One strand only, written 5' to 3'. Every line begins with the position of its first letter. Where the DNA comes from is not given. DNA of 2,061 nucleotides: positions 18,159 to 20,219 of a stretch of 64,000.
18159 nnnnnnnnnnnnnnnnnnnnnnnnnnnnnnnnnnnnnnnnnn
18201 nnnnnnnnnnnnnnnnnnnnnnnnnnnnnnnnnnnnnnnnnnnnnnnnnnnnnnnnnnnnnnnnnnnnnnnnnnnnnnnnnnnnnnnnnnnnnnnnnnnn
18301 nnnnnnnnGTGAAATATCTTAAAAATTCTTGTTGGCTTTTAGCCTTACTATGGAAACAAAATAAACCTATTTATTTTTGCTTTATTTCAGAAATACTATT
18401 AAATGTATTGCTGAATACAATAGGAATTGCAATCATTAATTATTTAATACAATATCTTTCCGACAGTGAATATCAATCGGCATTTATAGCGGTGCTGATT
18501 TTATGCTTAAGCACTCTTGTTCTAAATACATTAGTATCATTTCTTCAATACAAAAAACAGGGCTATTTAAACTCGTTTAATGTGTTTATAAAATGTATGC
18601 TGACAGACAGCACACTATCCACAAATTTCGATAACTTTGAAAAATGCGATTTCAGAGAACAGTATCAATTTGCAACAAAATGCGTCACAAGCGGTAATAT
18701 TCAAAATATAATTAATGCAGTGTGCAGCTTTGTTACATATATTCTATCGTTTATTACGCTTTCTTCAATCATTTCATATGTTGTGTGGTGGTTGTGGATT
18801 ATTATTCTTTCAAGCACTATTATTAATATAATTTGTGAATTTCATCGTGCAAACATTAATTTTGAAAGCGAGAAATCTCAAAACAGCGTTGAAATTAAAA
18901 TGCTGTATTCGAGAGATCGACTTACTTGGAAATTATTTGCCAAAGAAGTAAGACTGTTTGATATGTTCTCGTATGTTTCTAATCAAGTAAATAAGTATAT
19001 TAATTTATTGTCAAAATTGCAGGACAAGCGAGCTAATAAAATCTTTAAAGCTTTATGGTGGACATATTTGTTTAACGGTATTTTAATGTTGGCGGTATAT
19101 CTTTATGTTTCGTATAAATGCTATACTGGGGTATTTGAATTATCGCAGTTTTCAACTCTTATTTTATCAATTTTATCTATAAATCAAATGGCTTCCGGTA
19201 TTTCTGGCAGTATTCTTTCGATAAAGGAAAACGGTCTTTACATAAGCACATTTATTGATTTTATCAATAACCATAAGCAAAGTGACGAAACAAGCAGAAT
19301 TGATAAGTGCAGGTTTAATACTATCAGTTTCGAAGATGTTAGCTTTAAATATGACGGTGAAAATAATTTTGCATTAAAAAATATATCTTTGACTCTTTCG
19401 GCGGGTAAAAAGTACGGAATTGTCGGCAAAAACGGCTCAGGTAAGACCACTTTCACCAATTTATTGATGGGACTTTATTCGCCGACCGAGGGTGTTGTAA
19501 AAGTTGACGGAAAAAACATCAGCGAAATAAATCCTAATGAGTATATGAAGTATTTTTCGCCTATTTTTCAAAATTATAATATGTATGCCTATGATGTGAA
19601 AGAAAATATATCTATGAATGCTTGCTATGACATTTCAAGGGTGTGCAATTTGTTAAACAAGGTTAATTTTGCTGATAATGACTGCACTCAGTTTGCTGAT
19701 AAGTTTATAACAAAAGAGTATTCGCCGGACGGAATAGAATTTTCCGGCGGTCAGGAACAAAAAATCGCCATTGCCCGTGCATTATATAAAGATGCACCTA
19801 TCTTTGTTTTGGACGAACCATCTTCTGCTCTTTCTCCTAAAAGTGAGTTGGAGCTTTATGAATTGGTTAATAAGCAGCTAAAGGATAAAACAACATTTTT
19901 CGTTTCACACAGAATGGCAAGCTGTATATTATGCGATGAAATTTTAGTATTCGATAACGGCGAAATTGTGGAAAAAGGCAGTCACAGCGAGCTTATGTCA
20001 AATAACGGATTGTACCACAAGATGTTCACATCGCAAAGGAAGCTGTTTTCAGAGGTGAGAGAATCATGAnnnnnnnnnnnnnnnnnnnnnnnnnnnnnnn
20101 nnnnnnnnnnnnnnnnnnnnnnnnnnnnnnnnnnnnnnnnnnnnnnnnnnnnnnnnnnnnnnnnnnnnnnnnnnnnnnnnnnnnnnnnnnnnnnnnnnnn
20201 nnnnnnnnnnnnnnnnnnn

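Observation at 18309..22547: Orphan peptide export/maturation-like module: heterodimeric ABC exporter plus a 233-aa pro-domain-less S8 subtilase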

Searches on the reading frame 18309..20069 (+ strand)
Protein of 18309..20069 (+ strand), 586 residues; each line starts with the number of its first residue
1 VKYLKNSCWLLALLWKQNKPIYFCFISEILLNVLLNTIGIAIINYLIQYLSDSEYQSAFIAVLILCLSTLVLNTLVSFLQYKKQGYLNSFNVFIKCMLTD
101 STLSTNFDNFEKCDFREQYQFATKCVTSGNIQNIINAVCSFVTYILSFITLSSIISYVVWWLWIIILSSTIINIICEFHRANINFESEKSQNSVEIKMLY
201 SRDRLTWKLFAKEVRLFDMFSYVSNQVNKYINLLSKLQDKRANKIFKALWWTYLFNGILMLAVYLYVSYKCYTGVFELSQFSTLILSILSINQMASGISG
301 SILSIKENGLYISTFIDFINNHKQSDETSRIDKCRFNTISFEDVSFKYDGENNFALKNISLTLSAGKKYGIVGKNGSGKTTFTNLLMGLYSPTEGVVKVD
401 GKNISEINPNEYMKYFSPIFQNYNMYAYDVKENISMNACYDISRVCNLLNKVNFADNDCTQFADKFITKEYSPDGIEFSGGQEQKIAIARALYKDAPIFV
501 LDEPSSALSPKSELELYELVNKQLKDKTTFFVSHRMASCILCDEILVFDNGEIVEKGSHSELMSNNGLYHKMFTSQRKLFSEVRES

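Call 5: search_protein_families(library=pfam, proteins=[window:18309-20069:+], max_evalue=0.01)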
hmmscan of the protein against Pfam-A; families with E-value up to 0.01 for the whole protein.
window:18309-20069:+ (586 aa): 3 families
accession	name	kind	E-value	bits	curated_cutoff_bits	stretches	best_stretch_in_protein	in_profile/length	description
PF00005.33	ABC_tran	-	1.7e-29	103.6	25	1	356-505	1-136/137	ABC transporter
PF13304.12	AAA_21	-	1.1e-05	26.2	27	0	478-534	238-298/304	AAA domain, putative AbiEii toxin, Type IV TA system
PF02463.25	SMC_N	-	1.3e-05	25.2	40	1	357-543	16-206/220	RecF/RecN/SMC N terminal domain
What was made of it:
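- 18309..20069 (+): ABC1, a TMD-NBD half-transporter of 586 aa. It is intact. ABC_tran E=1.7e-29 (call 5).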

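Call 7: search_protein_families(library=ncbifam, proteins=[window:18309-20069:+], max_evalue=0.01)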
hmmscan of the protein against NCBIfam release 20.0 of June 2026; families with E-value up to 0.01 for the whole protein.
window:18309-20069:+ (586 aa): 187 families (the best 25 are shown)
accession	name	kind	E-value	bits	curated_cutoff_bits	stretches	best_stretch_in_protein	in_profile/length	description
TIGR02203.1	MsbA_lipidA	equivalog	4.5e-59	200.4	602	1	128-574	123-567/572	lipid A export permease/ATP-binding protein MsbA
TIGR02204.1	MsbA_rel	hypoth_equivalog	2.5e-55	188.2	780.4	1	337-574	336-573/576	ABC transporter, permease/ATP-binding protein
TIGR03375.1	type_I_sec_LssB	subfamily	2.9e-54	184.5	693.1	1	146-565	276-691/696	type I secretion system permease/ATPase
NF010178.0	PRK13657.1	equivalog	3e-52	177.8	733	1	276-576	276-570/588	glucan ABC transporter ATP-binding protein/ permease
TIGR01846.1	type_I_sec_HlyB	subfamily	8.3e-51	173.1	725.55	1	312-576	428-692/694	type I secretion system permease/ATPase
NF008381.0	PRK11176.1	equivalog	2.4e-50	171.5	867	1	147-576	152-579/582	lipid A ABC transporter ATP-binding protein/permease MsbA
NF008364.0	PRK11160.1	equivalog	6.9e-49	166.9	630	1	139-573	139-572/575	heme ABC transporter ATP-binding protein/permease CydC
TIGR03796.1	NHLM_micro_ABC1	equivalog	7.3e-48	163.3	853.3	1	111-572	249-708/710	NHLP family bacteriocin export ABC transporter peptidase/permease/ATPase subunit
TIGR00958.1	3a01208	subfamily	2.4e-47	161.6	874.6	1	217-572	356-710/711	antigen peptide transporter 2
NF008379.0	PRK11174.1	equivalog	1.6e-44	152.5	684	1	314-577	326-585/588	heme ABC transporter permease/ATP-binding protein CydD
NF045513.1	HepA_fam_ABC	equivalog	1.9e-44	152.1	725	1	129-576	163-609/610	heterocyst formation ABC transporter subunit HepA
TIGR03797.1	NHLM_micro_ABC2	equivalog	1.3e-43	149.5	709.4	1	124-576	247-685/686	NHLP bacteriocin export ABC transporter permease/ATPase subunit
TIGR02857.1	CydD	equivalog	2.9e-43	148.6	435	1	320-547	303-528/529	thiol reductant ABC exporter subunit CydD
TIGR01193.1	bacteriocin_ABC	subfamily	6.5e-43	147.2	523.85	1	326-574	462-707/708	peptide cleavage/export ABC transporter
TIGR01192.1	chvA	subfamily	1.6e-42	146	585.4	1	304-574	298-568/585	glucan export ABC transporter ATP-binding protein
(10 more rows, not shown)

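Call 8: search_protein_families(library=padloc, proteins=[window:18309-20069:+], max_evalue=0.01)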
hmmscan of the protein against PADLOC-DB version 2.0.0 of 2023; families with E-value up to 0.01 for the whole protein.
window:18309-20069:+ (586 aa): 4 families
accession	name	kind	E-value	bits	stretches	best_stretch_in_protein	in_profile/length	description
PDLC04135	mad3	-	5.6e-25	86.7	2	474-565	260-359/374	mads_3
PDLC02980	AriA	-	4.4e-07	28.2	0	487-534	247-298/304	-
PDLC04140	mad8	-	4.1e-06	24.5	1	355-525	16-221/314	mads_8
PDLC02335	AbiLi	-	0.00013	19.2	0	350-536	71-238/326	AbiLi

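Call 36: find_homologous_proteins(query=window:18309-20066:+, max_evalue=1e-40)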
Query window:18309-20066:+ (586 aa): 993 proteins with E <= 1e-40 among 8000 candidates; the best 120 are listed.
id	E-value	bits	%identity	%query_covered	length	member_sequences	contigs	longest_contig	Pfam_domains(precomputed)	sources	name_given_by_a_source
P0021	0.0e+0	1295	100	100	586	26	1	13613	PF00005.34,PF02463.26,PF13304.13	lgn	-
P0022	0.0e+0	1057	81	99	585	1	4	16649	PF00005.34,PF02463.26,PF13304.13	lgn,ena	-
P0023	6.2e-271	918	70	99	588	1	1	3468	PF00005.34,PF02463.26,PF13304.13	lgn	-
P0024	6.3e-186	638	51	98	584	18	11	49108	PF00005.34,PF13304.13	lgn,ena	-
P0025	2.7e-169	583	47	99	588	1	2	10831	PF00005.34,PF13304.13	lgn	-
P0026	3.3e-169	582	46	98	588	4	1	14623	PF00005.34,PF02463.26,PF13304.13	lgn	-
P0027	1.5e-167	577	46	99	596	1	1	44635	PF00005.34,PF13304.13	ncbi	-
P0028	3.6e-161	556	44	99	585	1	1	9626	PF00005.34,PF13304.13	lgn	-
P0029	1.2e-160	554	45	97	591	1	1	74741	PF00005.34,PF02463.26,PF13304.13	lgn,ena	-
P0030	4.0e-160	552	45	99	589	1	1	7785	PF00005.34,PF13304.13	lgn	-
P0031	1.2e-158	548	45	99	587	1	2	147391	PF00005.34,PF13304.13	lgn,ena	-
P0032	3.1e-158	546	45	99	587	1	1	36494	PF00005.34,PF13304.13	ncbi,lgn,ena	-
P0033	3.2e-158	546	45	99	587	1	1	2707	PF00005.34,PF13304.13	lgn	-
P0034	6.6e-157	542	45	99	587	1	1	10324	PF00005.34,PF13304.13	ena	-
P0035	6.6e-150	519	41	99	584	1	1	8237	PF00005.34,PF02463.26,PF13304.13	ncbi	-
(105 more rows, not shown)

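Call 37: find_encoding_contigs(protein=P0022, flank=10000, max_places=4)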
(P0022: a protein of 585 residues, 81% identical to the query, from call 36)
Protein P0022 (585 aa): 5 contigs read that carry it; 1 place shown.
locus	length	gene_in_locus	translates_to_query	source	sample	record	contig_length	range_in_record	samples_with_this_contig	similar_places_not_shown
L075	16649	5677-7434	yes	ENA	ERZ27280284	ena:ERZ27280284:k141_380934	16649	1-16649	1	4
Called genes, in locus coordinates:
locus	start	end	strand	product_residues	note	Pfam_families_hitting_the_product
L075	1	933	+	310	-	?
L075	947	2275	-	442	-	PF14501:HATPase_c_5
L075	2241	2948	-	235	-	PF00072:Response_reg, PF04397:LytTR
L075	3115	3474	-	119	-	PF13744:HTH_37 (weak), PF12844:HTH_19, PF13560:HTH_31, PF01381:HTH_3, PF13443:HTH_26 (weak)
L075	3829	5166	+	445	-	PF04055:Radical_SAM, PF13353:Fer4_12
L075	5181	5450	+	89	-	PF00550:PP-binding (weak)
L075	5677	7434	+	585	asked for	PF02463:SMC_N (faint), PF00005:ABC_tran, PF13304:AAA_21 (faint)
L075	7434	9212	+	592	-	PF00005:ABC_tran, PF13304:AAA_21 (faint)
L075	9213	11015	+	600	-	PF00082:Peptidase_S8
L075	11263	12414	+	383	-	PF00438:S-AdoMet_synt_N, PF02772:S-AdoMet_synt_M, PF02773:S-AdoMet_synt_C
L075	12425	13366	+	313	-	-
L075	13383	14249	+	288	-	-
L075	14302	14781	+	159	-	-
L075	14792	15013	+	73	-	-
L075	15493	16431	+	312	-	PF20586:DUF6788, PF02661:Fic (weak)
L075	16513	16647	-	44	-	?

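Call 38: find_encoding_contigs(protein=P0024, flank=10000, max_places=3)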
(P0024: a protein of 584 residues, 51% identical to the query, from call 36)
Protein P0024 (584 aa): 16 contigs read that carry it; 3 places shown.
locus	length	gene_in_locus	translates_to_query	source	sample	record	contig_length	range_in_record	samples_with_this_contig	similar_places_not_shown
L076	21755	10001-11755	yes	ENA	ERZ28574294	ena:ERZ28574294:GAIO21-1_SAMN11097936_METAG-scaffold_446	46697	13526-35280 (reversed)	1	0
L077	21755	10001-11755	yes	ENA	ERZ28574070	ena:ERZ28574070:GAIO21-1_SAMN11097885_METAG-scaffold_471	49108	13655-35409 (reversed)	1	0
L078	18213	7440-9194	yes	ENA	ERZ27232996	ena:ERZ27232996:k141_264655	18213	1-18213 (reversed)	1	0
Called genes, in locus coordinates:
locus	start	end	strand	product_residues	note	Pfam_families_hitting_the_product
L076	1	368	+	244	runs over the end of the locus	-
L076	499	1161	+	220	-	PF00005:ABC_tran, PF13304:AAA_21 (weak)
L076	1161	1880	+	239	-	-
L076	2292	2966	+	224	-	PF00072:Response_reg, PF00486:Trans_reg_C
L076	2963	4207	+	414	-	PF00512:HisKA, PF02518:HATPase_c, PF14501:HATPase_c_5 (weak)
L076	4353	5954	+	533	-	PF12704:MacB_PCD (weak), PF02687:FtsX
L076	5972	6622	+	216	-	PF02463:SMC_N (faint), PF13476:AAA_23 (weak), PF00005:ABC_tran, PF13175:AAA_15 (faint), PF13304:AAA_21 (faint)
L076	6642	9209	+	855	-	PF14262:Cthe_2159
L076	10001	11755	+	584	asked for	PF00005:ABC_tran, PF13304:AAA_21 (faint)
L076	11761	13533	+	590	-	PF13304:AAA_21 (faint), PF00005:ABC_tran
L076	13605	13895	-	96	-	PF01985:CRS1_YhbY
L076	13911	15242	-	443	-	PF01018:GTP1_OBG, PF02421:FeoB_N, PF01926:MMR_HSR1, PF09269:DUF1967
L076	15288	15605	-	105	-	PF01016:Ribosomal_L27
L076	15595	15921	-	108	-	PF04327:Peptidase_Prp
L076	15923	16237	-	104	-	PF00829:Ribosomal_L21p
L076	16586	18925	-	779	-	PF13567:DUF4131, PF03772:Competence, PF00753:Lactamase_B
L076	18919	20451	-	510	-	PF13541:ChlI, PF01078:Mg_chelatase, PF07728:AAA_5, PF00493:MCM, PF13335:Mg_chelatase_C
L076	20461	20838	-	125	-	PF02021:UPF0102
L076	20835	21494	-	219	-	PF01351:RNase_HII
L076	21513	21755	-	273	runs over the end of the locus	PF01926:MMR_HSR1, PF02421:FeoB_N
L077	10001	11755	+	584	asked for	PF00005:ABC_tran, PF13304:AAA_21 (faint)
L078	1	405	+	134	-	?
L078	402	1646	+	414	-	PF00512:HisKA, PF02518:HATPase_c, PF14501:HATPase_c_5 (weak)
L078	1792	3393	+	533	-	PF12704:MacB_PCD (weak), PF02687:FtsX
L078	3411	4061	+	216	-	PF02463:SMC_N (faint), PF13476:AAA_23 (weak), PF00005:ABC_tran, PF13175:AAA_15 (faint), PF13304:AAA_21 (faint)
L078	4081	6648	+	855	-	PF14262:Cthe_2159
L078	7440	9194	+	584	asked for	PF00005:ABC_tran, PF13304:AAA_21 (faint)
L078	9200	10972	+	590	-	PF13304:AAA_21 (faint), PF00005:ABC_tran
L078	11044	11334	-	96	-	PF01985:CRS1_YhbY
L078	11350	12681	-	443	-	PF01018:GTP1_OBG, PF02421:FeoB_N, PF01926:MMR_HSR1, PF09269:DUF1967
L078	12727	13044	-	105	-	PF01016:Ribosomal_L27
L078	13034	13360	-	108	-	PF04327:Peptidase_Prp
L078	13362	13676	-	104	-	PF00829:Ribosomal_L21p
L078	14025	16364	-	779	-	PF13567:DUF4131, PF03772:Competence, PF00753:Lactamase_B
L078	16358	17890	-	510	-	PF13541:ChlI, PF01078:Mg_chelatase, PF07728:AAA_5, PF00493:MCM, PF13335:Mg_chelatase_C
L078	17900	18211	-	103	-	?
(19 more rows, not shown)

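Call 41: search_protein_families(library=ncbifam, proteins=[L075:3829-5166:+, L075:5181-5450:+, L075:5494-5607:+, L075:9213-11015:+, L075:12425-13366:+, L075:13383-14249:+, L075:14302-14781:+], max_evalue=0.01)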
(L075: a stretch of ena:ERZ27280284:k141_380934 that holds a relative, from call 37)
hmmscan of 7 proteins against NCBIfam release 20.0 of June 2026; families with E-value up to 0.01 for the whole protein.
L075:3829-5166:+ (445 aa): 64 families (the best 25 are shown)
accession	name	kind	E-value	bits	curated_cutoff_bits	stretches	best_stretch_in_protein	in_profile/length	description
TIGR04463.1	rSAM_vs_C_rich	equivalog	5.8e-53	180.2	525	1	16-413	8-397/438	TIGR04463 family radical SAM/SPASM RiPP maturase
TIGR04334.1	rSAM_Clo7bot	equivalog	2.2e-43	148.5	600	1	10-437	5-434/440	radical SAM/SPASM domain Clo7bot peptide maturase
NF038107.1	rSAM_NF038107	equivalog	6.9e-39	133.9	600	1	7-412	3-403/444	Cys-every-fifth radical SAM/SPASM peptide maturase CefB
NF052473.1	rSAM_FlmE_OhkG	exception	3.3e-38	131.6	500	1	6-438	2-457/481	FlmE/OhkG family radical SAM/SPASM peptide maturase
NF047865.1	rSAM_PapB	equivalog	4.7e-32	111.5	340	1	95-411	4-317/330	PapB family radical SAM/SPASM ranthipeptide maturase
TIGR04280.1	geopep_mat_rSAM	hypoth_equivalog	9.8e-32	110.4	400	1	58-419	47-402/428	geopeptide radical SAM maturase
TIGR04068.1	rSAM_ocin_clost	equivalog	3.2e-29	102.1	500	1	30-267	19-263/462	Cys-rich peptide radical SAM maturase CcpM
TIGR03974.1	rSAM_six_Cys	equivalog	4.7e-22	78.5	425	1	39-273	46-278/451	thioether cross-link-forming SCIFF peptide maturase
TIGR04064.1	rSAM_nif11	equivalog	1.3e-20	73.5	518.7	1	53-234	45-221/459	nif11-like peptide radical SAM maturase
TIGR03978.1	rSAM_paired_1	equivalog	3.2e-20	72.3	370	1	15-268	8-260/466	His-Xaa-Ser system radical SAM maturase HxsB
TIGR03906.1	quino_hemo_SAM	equivalog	8.9e-19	67.5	453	1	45-261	48-263/467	quinohemoprotein amine dehydrogenase maturation protein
NF040492.1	not_ScfB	exception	6.5e-18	64.8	855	1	54-274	59-278/450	ScfB-related radical SAM/SPASM orphan maturase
TIGR04054.1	rSAM_NirJ1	equivalog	9e-18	64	650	1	65-269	11-197/387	putative heme d1 biosynthesis radical SAM protein NirJ1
NF041298.1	rSAM_mat_DynA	equivalog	6.2e-17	61.6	450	1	97-271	4-176/356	dynobactin maturation radical SAM/SPASM protein DynA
TIGR03942.1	sulfatase_rSAM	equivalog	6.5e-17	61.6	349.45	1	100-427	7-341/363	anaerobic sulfatase maturase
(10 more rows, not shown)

L075:5181-5450:+ (89 aa): 5 families
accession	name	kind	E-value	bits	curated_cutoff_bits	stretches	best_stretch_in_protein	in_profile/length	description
NF005480.0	PRK07081.1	equivalog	4.5e-05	23.3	72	1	21-78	22-79/83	acyl carrier protein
NF058660.1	cispen_ACP_AmcB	equivalog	5.4e-05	23.3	80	1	3-76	2-79/80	cispentacin biosynthesis acyl carrier protein AmcB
NF003464.0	PRK05087.1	equivalog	6.2e-05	23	68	1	1-73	1-75/78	D-alanine--poly(phosphoribitol) ligase subunit DltC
NF005079.0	PRK06508.1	equivalog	0.0034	17.7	83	1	25-56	28-59/93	acyl carrier protein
NF009104.0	PRK12449.1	equivalog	0.0094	15.9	70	0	30-56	35-61/80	acyl carrier protein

L075:5494-5607:+ (37 aa): 0 families

L075:9213-11015:+ (600 aa): 3 families
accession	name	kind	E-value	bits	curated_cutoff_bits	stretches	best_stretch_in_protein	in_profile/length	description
TIGR04066.1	nat_prod_clost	hypoth_equivalog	4.8e-29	101.5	200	1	249-598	1-360/361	TIGR04066 family peptide maturation system protein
NF049966.1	QH_SP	equivalog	2.1e-27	95.9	165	1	9-226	2-209/219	subtilisin-like serine protease QhpE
TIGR03921.1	T7SS_mycosin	equivalog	1.6e-08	34.1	278.75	1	11-207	19-240/353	type VII secretion-associated serine protease mycosin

L075:12425-13366:+ (313 aa): 0 families

L075:13383-14249:+ (288 aa): 0 families

L075:14302-14781:+ (159 aa): 0 families
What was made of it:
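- On CcpM-type Cys-rich peptide maturation system (TIGR04068/04066/04069): L075 scores 101.5 bits (call 41).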

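Call 47: search_solved_structures(query=L075:9213-11012:+, max_evalue=0.01)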
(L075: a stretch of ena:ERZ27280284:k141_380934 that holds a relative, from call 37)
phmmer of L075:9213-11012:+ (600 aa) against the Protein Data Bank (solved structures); distinct sequences matched with E-value up to 0.01: 25.
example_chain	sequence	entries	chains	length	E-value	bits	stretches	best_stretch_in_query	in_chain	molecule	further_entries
1mpt_A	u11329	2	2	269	0.00012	24.1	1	114-216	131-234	M-PROTEASE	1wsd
1dbi_A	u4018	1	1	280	0.00021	23.3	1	78-228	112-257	AK.1 SERINE PROTEASE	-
1st3_A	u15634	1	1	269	0.00026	23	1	44-216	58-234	SUBTILISIN BL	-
1tec_E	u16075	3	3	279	0.00038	22.5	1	115-219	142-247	THERMITASE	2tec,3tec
1ah2_A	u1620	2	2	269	0.00041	22.4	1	113-216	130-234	SERINE PROTEASE PB92 | SUBTILISIN SAVINASE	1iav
1gci_A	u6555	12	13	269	0.00042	22.3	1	114-216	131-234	SUBTILISIN | Subtilisin Savinase | SAVINASE (TM)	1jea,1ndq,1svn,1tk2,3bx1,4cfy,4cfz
1c9m_A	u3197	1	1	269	0.00044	22.3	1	114-216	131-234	SERINE PROTEASE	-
1c9j_A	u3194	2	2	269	0.00071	21.6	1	115-216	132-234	SERINE PROTEASE | Subtilisin Savinase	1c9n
1ndu_A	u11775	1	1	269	0.00072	21.6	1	115-216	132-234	Subtilisin Savinase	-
5arb_A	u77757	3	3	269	0.00081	21.4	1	114-216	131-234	SUBTILISIN SAVINASE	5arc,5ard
1thm_A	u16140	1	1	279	0.00093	21.2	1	115-219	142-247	THERMITASE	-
1q5p_A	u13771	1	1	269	0.0016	20.5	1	114-216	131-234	Serine protease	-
2z2x_A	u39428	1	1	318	0.0023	19.9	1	119-210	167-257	Tk-subtilisin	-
2zrq_A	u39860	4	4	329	0.005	18.8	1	119-210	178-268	Tk-subtilisin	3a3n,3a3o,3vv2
2z30_A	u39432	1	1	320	0.0057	18.6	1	119-210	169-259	Tk-subtilisin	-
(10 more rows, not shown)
